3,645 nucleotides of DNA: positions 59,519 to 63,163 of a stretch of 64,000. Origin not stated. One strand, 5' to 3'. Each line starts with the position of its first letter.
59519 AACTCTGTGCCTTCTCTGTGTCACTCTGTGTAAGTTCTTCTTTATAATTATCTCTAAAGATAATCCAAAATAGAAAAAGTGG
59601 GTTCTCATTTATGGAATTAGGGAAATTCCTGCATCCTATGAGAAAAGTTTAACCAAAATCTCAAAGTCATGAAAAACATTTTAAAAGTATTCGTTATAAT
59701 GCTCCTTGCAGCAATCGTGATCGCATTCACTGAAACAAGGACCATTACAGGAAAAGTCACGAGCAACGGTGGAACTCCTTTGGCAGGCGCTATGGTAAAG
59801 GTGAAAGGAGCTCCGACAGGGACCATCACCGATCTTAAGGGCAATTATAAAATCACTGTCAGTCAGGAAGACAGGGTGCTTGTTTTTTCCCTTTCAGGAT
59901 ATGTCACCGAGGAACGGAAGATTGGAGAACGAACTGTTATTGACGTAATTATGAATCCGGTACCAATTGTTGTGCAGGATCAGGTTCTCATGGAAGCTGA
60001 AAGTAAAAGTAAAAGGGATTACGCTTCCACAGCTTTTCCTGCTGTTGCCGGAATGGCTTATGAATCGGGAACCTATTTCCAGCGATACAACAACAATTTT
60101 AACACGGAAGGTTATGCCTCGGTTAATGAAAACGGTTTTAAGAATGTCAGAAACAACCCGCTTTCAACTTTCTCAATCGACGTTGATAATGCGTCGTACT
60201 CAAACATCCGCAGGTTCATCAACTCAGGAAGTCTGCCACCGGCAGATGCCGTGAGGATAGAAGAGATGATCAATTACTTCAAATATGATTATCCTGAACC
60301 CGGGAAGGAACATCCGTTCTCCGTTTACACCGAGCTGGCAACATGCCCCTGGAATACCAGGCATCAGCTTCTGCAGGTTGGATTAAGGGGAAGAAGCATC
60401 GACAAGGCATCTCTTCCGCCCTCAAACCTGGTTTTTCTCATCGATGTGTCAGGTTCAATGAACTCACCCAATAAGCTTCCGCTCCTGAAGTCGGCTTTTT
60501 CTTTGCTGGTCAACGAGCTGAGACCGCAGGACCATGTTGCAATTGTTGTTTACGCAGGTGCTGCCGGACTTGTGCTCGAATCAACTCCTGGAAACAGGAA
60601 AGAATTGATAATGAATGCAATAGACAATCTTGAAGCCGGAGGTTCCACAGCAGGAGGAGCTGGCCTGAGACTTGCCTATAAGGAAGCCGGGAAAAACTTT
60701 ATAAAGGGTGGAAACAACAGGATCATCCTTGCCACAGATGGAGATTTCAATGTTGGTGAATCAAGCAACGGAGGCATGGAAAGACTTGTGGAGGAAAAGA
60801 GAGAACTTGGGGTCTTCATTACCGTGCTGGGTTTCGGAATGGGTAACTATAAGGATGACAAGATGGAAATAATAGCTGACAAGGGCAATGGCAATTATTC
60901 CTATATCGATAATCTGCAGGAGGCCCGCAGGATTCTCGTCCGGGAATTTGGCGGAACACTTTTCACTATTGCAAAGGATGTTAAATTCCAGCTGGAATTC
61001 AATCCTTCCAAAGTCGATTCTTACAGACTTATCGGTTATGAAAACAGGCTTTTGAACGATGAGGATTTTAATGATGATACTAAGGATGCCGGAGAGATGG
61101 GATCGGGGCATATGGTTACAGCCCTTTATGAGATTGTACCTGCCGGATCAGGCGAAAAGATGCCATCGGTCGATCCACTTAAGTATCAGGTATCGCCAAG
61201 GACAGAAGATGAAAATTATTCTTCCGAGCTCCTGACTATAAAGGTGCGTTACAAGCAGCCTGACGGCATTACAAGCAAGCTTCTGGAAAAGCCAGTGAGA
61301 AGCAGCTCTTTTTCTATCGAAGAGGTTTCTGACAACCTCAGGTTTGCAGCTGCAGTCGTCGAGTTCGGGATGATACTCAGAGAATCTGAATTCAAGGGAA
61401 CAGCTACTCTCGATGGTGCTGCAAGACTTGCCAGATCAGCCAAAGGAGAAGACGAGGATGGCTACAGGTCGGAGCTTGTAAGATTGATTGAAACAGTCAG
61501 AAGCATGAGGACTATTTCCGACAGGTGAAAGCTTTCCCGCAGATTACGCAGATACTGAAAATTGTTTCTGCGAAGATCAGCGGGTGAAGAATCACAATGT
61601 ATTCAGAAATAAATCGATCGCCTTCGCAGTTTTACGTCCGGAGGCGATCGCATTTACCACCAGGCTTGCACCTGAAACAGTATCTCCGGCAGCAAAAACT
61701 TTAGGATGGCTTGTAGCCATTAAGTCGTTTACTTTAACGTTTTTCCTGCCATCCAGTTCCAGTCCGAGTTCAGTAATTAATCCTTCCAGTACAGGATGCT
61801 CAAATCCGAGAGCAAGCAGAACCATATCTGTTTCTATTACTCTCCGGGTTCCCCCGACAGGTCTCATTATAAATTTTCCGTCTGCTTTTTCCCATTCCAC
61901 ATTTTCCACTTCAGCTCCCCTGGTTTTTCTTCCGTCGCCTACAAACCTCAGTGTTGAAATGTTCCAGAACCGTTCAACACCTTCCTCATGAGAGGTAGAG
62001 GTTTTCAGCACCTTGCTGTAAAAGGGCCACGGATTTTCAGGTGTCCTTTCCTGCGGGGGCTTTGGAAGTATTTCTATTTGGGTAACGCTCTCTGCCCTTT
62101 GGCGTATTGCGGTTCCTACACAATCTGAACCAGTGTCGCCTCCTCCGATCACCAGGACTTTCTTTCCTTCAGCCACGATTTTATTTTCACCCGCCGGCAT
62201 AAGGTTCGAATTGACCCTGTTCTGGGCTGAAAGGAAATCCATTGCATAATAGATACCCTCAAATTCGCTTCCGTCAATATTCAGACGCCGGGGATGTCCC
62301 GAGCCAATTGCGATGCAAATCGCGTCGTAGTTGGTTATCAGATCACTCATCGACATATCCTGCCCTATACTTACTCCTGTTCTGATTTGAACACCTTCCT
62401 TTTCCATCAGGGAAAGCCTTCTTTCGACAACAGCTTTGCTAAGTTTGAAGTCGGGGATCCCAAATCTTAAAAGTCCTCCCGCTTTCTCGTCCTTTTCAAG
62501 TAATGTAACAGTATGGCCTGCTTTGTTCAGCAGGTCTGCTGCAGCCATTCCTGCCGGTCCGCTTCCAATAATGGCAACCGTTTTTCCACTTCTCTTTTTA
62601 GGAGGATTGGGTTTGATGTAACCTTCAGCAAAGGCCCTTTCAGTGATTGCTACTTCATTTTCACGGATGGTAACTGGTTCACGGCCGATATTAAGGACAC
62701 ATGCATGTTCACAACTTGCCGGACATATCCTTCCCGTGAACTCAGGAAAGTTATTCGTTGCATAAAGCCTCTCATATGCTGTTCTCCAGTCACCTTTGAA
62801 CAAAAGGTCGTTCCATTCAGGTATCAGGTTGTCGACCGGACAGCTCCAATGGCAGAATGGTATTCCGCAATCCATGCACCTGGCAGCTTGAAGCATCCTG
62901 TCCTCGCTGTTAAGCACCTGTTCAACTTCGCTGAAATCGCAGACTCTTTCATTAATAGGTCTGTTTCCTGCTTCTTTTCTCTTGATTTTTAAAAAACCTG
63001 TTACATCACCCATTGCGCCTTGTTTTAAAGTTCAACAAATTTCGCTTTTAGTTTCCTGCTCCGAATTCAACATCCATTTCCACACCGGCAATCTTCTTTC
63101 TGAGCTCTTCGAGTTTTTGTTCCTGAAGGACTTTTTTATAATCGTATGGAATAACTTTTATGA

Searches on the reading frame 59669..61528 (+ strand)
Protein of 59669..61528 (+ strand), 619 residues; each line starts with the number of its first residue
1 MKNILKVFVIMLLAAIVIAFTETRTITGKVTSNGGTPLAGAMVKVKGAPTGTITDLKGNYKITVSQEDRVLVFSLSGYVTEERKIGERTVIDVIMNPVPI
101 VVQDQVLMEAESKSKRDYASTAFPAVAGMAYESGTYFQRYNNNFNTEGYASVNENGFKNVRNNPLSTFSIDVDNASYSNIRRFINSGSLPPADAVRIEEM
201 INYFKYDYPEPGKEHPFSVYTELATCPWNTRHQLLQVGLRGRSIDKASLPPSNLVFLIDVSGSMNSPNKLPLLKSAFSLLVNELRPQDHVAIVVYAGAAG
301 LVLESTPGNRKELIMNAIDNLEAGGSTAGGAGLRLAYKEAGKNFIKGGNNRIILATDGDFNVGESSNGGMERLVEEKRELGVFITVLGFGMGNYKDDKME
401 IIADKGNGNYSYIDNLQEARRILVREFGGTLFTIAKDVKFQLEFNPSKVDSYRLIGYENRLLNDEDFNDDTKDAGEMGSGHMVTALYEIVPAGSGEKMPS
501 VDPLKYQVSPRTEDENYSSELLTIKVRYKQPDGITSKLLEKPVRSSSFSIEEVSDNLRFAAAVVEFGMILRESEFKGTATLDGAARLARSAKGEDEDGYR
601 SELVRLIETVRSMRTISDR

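Call 13: search_protein_families(library=pfam, proteins=[window:59669-61528:+])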
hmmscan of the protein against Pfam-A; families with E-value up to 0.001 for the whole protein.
window:59669-61528:+ (619 aa): 7 families
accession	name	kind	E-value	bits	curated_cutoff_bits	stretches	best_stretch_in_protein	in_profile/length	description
PF12034.13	YfbK_C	-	1.3e-73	247.6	25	1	429-612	1-183/184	Uncharacterized protein YfbK, C-terminal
PF12450.13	vWF_A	-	1.8e-43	146.9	25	1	144-236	2-94/94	von Willebrand factor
PF00092.34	VWA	-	4.8e-17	63.1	23.8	1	253-417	1-166/174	von Willebrand factor type A domain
PF13519.12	VWA_2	-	6.3e-15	56.2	27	1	254-358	1-106/107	von Willebrand factor type A domain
PF13715.12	CarbopepD_reg_2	-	2.5e-13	50.3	32.2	1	26-86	1-63/88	CarboxypepD_reg-like domain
PF13620.12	CarboxypepD_reg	-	4.4e-09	37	32.3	1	25-85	1-71/82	Carboxypeptidase regulatory-like domain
PF13768.12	VWA_3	-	6.2e-08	33.3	27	1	253-411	2-154/155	von Willebrand factor type A domain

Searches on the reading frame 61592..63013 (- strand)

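Call 13: search_protein_families(library=pfam, proteins=[window:61592-63013:-])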
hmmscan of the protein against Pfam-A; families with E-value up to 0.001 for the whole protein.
window:61592-63013:- (473 aa): 13 families
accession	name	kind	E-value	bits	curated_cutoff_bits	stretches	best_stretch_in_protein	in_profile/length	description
PF07992.20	Pyr_redox_2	-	2.2e-33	116.4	26.1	1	145-459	2-291/291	Pyridine nucleotide-disulphide oxidoreductase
PF14691.11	Fer4_20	-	3.6e-24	85.2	25.8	1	25-130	3-111/113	Dihydroprymidine dehydrogenase domain II, 4Fe-4S cluster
PF13450.12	NAD_binding_8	-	1.7e-08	35.1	21.9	1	148-182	1-35/68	NAD(P)-binding Rossmann-like domain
PF00070.33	Pyr_redox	-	1.9e-08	35.1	22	0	146-178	2-34/82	Pyridine nucleotide-disulphide oxidoreductase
PF01494.25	FAD_binding_3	-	7e-07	29.2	22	1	145-178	3-36/349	FAD binding domain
PF01593.30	Amino_oxidase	-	7.7e-07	29.2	19.8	1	154-182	2-30/443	Flavin containing amine oxidoreductase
PF13738.12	Pyr_redox_3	-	9.5e-07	28.8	30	0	148-179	2-34/305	Pyridine nucleotide-disulphide oxidoreductase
PF03486.20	HI0933_like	-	1.8e-06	28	50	1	145-179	2-36/244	HI0933-like protein Rossmann domain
PF00890.30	FAD_binding_2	-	1.3e-05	25.1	20.4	1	146-181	2-37/414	FAD binding domain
PF01266.30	DAO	-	5.4e-05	23.3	27.9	1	146-179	2-35/353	FAD dependent oxidoreductase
PF12831.13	FAD_oxidored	-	6.2e-05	22.9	27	1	146-182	2-38/416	FAD dependent oxidoreductase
PF01262.27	AlaDh_PNT_C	-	0.00012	22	23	0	145-177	30-62/214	Alanine dehydrogenase/PNT, C-terminal domain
PF13241.12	NAD_binding_7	-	0.00031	21.7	22.1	0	142-176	6-40/104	Putative NAD(P)-binding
